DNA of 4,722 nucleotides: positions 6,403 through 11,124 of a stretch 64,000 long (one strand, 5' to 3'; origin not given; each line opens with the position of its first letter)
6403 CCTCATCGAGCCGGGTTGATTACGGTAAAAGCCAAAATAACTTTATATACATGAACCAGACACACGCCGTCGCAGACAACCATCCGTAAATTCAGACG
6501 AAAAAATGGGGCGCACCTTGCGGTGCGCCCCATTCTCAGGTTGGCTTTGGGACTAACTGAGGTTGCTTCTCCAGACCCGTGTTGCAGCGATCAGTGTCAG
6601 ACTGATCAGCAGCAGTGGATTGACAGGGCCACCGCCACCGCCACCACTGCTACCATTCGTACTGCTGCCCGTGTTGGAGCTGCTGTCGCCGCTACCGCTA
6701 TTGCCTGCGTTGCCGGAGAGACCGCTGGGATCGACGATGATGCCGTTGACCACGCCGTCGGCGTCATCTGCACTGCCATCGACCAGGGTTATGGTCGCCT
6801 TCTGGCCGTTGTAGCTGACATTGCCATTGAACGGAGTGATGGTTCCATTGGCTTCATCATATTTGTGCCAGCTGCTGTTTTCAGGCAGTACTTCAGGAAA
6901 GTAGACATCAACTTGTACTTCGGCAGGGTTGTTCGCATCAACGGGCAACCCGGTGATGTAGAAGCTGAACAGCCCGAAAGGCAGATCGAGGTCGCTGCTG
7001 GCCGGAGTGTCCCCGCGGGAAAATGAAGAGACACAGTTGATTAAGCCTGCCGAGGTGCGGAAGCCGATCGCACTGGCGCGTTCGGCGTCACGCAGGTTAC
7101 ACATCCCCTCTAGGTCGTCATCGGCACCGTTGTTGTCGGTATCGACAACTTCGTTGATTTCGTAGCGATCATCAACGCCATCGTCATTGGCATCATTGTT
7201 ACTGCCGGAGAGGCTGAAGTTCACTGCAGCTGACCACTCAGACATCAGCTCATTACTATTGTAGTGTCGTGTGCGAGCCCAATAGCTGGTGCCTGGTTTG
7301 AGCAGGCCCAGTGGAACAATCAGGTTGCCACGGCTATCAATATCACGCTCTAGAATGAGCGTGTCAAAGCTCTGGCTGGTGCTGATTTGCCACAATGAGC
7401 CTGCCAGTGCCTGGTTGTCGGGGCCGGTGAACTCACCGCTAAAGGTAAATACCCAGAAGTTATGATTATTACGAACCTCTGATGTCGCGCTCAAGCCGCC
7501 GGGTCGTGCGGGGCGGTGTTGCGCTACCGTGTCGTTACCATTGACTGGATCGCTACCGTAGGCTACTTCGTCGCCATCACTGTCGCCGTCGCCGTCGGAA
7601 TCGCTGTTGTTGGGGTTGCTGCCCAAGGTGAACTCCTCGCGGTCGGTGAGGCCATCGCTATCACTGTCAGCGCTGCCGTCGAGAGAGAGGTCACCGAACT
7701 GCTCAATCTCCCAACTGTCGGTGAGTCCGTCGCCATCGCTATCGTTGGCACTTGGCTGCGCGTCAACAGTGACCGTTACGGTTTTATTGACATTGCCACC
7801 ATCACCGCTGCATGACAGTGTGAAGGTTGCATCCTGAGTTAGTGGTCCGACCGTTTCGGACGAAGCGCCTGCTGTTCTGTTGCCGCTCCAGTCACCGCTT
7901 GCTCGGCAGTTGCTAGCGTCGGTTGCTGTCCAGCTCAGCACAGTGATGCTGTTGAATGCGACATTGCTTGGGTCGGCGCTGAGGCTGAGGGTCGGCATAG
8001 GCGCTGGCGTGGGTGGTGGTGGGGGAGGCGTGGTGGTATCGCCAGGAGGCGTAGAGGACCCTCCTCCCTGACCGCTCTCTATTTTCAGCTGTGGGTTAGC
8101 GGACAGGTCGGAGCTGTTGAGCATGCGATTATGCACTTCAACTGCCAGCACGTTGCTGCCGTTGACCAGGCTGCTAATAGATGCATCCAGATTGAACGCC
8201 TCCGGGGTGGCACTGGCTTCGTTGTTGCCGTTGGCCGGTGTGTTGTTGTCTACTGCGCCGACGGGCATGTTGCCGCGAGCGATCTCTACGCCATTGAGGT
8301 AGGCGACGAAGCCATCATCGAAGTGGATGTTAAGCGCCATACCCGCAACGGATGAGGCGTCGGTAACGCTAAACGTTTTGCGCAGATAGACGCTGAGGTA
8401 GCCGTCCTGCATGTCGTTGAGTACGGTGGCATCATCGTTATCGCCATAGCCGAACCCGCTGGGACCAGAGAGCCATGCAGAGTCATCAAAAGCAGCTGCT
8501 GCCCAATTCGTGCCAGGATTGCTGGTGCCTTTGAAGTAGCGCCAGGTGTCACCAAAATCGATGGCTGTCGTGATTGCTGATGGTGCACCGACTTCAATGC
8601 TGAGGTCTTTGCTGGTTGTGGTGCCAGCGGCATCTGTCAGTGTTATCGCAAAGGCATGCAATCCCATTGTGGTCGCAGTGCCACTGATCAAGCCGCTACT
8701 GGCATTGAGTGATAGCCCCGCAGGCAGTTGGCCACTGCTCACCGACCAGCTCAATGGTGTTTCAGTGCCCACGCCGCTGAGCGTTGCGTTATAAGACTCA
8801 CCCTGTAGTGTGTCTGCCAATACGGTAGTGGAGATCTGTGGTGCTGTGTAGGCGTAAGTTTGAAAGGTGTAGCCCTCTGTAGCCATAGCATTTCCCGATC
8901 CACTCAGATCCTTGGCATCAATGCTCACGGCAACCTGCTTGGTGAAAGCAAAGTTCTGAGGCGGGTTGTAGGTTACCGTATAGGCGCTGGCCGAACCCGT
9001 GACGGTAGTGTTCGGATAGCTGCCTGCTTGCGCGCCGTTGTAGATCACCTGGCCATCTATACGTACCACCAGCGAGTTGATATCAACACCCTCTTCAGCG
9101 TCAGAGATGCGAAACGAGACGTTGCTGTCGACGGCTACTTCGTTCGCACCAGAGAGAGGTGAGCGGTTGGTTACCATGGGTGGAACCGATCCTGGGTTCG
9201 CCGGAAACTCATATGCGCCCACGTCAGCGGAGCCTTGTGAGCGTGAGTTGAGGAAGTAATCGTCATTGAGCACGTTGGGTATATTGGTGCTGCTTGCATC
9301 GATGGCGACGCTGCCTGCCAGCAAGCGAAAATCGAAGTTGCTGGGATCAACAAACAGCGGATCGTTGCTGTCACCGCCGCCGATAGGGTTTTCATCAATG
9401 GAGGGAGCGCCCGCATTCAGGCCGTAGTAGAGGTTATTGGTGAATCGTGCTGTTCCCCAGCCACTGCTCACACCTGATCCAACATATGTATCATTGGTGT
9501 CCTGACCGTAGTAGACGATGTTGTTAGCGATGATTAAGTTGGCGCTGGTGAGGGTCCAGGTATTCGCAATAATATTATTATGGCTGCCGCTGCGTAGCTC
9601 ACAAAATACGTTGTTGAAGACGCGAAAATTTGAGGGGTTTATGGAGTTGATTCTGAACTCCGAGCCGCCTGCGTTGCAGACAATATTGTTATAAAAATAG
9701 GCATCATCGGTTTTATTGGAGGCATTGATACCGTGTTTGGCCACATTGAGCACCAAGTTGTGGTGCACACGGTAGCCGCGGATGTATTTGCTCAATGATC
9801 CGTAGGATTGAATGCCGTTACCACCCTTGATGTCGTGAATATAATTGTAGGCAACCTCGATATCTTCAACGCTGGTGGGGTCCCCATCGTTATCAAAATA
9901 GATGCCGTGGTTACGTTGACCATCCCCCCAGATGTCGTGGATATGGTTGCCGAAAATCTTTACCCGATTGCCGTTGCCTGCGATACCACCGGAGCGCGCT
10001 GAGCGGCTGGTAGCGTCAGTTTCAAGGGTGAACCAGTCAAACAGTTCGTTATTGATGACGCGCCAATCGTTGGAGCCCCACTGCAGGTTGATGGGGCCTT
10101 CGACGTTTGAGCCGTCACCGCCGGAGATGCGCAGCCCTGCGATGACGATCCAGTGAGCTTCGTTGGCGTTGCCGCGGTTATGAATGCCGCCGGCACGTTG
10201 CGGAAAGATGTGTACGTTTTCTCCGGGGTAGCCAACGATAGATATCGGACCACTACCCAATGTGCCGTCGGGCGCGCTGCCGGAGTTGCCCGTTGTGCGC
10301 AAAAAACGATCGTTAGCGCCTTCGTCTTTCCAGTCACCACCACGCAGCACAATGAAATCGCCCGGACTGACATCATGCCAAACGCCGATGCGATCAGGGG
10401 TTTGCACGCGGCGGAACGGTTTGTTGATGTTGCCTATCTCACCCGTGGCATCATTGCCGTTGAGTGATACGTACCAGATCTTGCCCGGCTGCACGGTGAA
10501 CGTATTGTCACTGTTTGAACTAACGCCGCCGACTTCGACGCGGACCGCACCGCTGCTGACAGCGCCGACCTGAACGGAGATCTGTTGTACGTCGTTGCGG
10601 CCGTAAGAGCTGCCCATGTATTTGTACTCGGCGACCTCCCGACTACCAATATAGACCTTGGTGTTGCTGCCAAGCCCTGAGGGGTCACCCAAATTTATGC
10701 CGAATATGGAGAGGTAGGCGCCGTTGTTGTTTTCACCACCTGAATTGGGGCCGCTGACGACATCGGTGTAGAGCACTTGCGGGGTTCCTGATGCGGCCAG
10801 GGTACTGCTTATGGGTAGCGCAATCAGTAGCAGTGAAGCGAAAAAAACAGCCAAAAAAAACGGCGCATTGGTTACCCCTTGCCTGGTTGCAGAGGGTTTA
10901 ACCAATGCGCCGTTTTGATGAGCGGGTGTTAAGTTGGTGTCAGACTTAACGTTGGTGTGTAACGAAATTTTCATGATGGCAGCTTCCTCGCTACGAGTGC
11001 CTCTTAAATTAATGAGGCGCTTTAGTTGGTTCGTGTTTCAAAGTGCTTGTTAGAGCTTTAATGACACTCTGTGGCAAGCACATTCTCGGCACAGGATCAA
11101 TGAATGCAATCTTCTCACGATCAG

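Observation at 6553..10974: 1473-aa secreted beta-helix / multi-adhesion-domain protein with its own long leader and terminator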

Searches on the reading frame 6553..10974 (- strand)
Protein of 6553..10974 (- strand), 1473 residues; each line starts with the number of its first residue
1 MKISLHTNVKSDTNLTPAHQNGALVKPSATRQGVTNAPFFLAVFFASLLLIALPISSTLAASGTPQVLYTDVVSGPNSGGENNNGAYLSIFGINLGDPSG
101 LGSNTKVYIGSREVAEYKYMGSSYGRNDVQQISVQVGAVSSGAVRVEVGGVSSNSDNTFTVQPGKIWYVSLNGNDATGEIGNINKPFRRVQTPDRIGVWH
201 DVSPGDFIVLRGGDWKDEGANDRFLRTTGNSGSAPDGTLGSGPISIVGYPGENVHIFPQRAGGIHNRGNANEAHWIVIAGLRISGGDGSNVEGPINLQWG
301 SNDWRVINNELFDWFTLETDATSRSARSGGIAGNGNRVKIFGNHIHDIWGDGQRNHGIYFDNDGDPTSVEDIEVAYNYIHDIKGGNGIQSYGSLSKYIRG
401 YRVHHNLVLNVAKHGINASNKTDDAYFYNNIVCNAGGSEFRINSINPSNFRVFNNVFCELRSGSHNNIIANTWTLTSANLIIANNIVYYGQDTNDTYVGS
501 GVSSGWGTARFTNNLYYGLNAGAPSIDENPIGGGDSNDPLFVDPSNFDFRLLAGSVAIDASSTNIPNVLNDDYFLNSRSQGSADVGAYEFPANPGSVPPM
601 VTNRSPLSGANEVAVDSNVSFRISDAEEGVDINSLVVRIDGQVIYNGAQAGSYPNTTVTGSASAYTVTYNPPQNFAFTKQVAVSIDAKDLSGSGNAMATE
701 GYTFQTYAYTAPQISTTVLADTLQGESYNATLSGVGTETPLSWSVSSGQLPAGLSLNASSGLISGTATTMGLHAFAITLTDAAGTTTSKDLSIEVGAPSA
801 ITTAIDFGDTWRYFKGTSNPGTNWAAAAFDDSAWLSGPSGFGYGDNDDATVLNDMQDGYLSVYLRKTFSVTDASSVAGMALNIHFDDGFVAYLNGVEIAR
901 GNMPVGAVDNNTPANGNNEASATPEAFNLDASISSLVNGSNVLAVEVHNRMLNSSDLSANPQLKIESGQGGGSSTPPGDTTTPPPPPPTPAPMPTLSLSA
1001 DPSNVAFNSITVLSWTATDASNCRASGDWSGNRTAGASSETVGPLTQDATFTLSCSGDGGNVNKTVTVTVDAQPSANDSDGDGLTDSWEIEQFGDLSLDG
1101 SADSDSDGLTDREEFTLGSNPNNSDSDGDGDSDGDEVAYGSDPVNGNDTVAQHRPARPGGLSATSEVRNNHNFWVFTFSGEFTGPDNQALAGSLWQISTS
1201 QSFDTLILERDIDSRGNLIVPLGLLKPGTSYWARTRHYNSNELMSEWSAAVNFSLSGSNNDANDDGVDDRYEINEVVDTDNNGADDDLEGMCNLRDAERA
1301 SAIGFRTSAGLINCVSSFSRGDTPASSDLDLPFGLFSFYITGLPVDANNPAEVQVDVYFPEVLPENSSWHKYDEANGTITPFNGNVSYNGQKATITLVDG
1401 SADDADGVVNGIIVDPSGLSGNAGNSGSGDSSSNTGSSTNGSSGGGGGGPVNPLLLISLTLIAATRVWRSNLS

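Call 6: search_protein_families(library=pfam, proteins=[window:6553-10974:-], max_evalue=1)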
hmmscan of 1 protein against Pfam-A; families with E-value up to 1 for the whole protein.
window:6553-10974:- (1473 aa): 5 families
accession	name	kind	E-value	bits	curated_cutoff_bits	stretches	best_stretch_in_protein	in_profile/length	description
PF18884.5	TSP3_bac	-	4.2e-13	49.3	25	3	1103-1123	1-21/22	Bacterial TSP3 repeat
PF05345.18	He_PIG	-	3.1e-10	40.8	24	1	722-795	13-95/96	Putative Ig domain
PF13205.12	Big_5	-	0.00045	21.4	23.6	1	597-706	3-105/105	Bacterial Ig-like domain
PF17161.10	DUF5123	-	0.0012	20.4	35.1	1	461-556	11-103/113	Domain of unknown function (DUF5123)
PF24908.1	Ig_SIBA-E_2nd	-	0.096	13.3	27.8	0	749-791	42-84/117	Integrin beta-like protein A-E, second Ig-like domain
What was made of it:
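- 8590..8811 (-): Residues 722-795: He_PIG putative Ig domain. PF05345, E=3.1e-10, 40.8 bits against 24 (call 6)
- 7555..7722 (-): Residues 1085-1140: three bacterial thrombospondin type-3 (DxDxDG) calcium-binding repeats. PF18884, E=4.2e-13, three stretches (call 6)
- On Bacterial TSP3 repeat (PF18884): 49.3 bits against 25, three stretches (call 6)
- On He_PIG (PF05345): 40.8 bits against 24 (call 6)
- The architecture is rich in adhesion-type modules: Big_5, He_PIG, TSP3 and an Ig-like repeat (call 6).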

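Call 7: search_protein_families(library=ncbifam, proteins=[window:6553-10974:-], max_evalue=1)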
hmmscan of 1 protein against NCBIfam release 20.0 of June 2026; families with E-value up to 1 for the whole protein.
window:6553-10974:- (1473 aa): 2 families
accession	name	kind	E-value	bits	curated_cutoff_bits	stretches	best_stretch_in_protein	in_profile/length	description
NF041766.1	choice_anch_U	domain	6.6e-18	65.4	32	1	1327-1419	3-90/92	choice-of-anchor U domain-containing protein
NF041518.1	choice_anch_Q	domain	3e-06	27.4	25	1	548-590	16-57/58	choice-of-anchor Q domain-containing protein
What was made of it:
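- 9205..9333 (-): Residues 548-590: choice-of-anchor Q C-terminal cap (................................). NF041518, 27.4 bits against a cut-off of 25 (call 7)
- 6718..6996 (-): Residues 1327-1419: choice-of-anchor U domain. NF041766, E=6.6e-18, 65.4 bits against 32 (call 7)
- On choice-of-anchor Q (NF041518): 27.4 bits against 25, residues 548-590 (call 7)
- On choice-of-anchor U (NF041766): 65.4 bits against 32, residues 1327-1419 (call 7)
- choice_anch_U and choice_anch_Q pass their cut-offs (call 7).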

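Call 10: find_homologous_proteins(query=window:6553-10974:-, max_evalue=0.00001)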
Query window:6553-10974:- (1473 aa): 65 proteins with E <= 0.00001 among 8000 candidates.
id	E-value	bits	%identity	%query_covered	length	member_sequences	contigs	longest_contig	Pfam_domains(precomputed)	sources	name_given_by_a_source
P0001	0.0e+0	3309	100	100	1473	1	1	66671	PF05345.19,PF18884.6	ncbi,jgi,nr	ncbi:MAG: hypothetical protein GXP10_07310 [Gammaproteobacteria bacterium]|nr:hypothetical protein [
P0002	0.0e+0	1579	79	33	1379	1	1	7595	PF18884.6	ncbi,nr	ncbi:MAG: hypothetical protein GXP10_10575, partial [Gammaproteobacteria bacterium]|nr:hypothetical 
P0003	2.3e-190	654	41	36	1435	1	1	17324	PF09479.17,PF18998.7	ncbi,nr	ncbi:MAG: InlB B-repeat-containing protein [Gammaproteobacteria bacterium]|nr:InlB B-repeat-containi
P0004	7.3e-170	586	45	36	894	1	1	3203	-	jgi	jgi:hypothetical protein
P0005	1.6e-160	555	52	36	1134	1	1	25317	PF22352.3,PF17963.8,PF05345.19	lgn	-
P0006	3.2e-149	517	40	35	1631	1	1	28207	PF18998.7,PF17161.11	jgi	jgi:hypothetical protein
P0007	1.8e-113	399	44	36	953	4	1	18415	PF17963.8,PF17892.8,PF17803.8,PF05345.19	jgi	jgi:hypothetical protein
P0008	8.8e-112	393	43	39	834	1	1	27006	PF00801.27,PF18911.7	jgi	jgi:hypothetical protein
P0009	4.7e-98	348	42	37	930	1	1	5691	-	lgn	-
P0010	1.0e-95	340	42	37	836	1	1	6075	PF13229.13,PF01833.31,PF18957.7,PF05345.19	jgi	jgi:hypothetical protein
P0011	2.2e-93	332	39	9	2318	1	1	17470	PF07495.20,PF26182.1,PF22352.3,PF17963.8,PF24908.1,PF05345.19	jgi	jgi:hypothetical protein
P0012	3.9e-92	328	40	38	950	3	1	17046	PF17161.11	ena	-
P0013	6.1e-90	321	39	37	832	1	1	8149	-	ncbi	-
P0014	5.4e-88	314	40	36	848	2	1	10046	PF13229.13,PF05345.19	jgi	jgi:hypothetical protein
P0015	1.6e-85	306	39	35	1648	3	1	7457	PF02368.25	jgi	jgi:uncharacterized protein YjdB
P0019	2.7e-80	289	39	36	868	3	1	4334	PF18957.7,PF05345.19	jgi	jgi:hypothetical protein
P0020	3.3e-79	285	39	36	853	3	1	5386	PF18957.7,PF05345.19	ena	-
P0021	2.9e-78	282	41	30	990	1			PF18957.7,PF05345.19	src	-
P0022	4.4e-75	271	39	8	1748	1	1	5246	PF07495.20,PF26182.1,PF22352.3,PF00801.27,PF24908.1,PF05345.19,PF15902.13,PF18911.7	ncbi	ncbi:MAG: putative Ig domain-containing protein, partial [Planctomycetota bacterium]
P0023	2.1e-74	269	52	6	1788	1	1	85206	PF13229.13,PF26182.1,PF22842.4,PF24908.1,PF05345.19,PF06848.18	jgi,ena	-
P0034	3.8e-53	199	29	18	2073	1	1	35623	PF26182.1,PF22352.3,PF17963.8,PF00415.25,PF13540.13,PF24908.1,PF05345.19,PF25384.2,PF06832.19,PF25390.2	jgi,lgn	jgi:large repetitive protein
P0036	2.2e-44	170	29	13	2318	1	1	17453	PF01839.30,PF19190.7,PF12892.14,PF22352.3,PF24547.2,PF13517.13,PF13004.14,PF24908.1,PF05345.19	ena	-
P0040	2.4e-35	140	44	6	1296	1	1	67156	PF07495.20,PF26182.1,PF22352.3,PF22847.3,PF00028.24,PF24908.1,PF05345.19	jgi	-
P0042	2.4e-33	133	60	4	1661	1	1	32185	PF13385.14,PF18884.6,PF03495.20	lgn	-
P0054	1.6e-18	84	39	11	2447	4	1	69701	PF00754.32,PF08757.18,PF00932.26,PF22633.4,PF13287.13,PF13385.14,PF13290.14,PF05345.19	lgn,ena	-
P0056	7.1e-15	72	39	5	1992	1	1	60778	PF26182.1,PF16116.11,PF07705.18,PF24908.1,PF05345.19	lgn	-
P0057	1.1e-14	71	36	7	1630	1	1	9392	PF28373.1,PF22352.3,PF05345.19,PF19077.7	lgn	-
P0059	4.7e-14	69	42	7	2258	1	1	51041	PF25490.1,PF17170.11,PF14200.13,PF06268.20,PF24684.2,PF01436.28,PF06739.18,PF18884.6,PF08450.19,PF06229.19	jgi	-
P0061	4.5e-11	59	39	4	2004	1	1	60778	PF26182.1,PF16116.11,PF07705.18,PF05345.19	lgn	-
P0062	4.6e-9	53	39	6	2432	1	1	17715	PF18884.6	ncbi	-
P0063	3.2e-8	50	31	7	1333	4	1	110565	PF18884.6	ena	-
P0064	1.1e-7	48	35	8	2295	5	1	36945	PF24908.1,PF05345.19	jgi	jgi:hypothetical protein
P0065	4.1e-7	46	46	6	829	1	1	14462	PF05345.19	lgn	-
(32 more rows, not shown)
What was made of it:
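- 6553..10974 (-): Whole ORF, 1473 aa plus stop codon. Identical to NCBI MAG protein GXP10_07310 (call 10).
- Checked: The identical protein is in NCBI as 'MAG: hypothetical protein GXP10_07310 [Gammaproteobacteria bacterium]' (call 10).
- Relatives carry cadherin-like, PKD, VCBS and InlB-B-repeat domains (call 10).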

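Call 22: find_encoding_contigs(protein=P0002, flank=5000, max_places=3)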
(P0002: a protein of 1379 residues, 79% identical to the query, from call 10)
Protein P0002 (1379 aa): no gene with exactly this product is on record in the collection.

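Call 66: find_encoding_contigs(protein=P0001, flank=1000, max_places=2)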
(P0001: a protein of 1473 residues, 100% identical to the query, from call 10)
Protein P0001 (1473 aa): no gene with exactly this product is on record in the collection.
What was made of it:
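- Tried and rejected: Neither is on record in the contig index (calls 22, 66).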

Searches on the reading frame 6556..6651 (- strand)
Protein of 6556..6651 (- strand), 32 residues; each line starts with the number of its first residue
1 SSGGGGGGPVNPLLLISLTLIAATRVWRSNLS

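Call 48: search_protein_families(library=ncbifam, proteins=[window:6556-6651:-, window:6556-6645:-], max_evalue=10)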
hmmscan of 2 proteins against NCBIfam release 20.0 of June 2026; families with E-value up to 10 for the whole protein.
seq(32 aa): 2 families
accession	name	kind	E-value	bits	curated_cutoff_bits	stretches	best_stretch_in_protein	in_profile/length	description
NF010767.0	PRK14170.1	equivalog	0.17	10.9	559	1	4-30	258-284/284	bifunctional methylenetetrahydrofolate dehydrogenase/methenyltetrahydrofolate cyclohydrolase FolD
NF038115.1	SVAGG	subfamily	0.23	10.4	150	1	2-26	381-405/407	SVAGG family GlyGly-CTERM protein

seq(30 aa): 1 family
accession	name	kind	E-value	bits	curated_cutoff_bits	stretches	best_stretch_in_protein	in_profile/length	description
NF010767.0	PRK14170.1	equivalog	0.19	10.7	559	1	3-28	259-284/284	bifunctional methylenetetrahydrofolate dehydrogenase/methenyltetrahydrofolate cyclohydrolase FolD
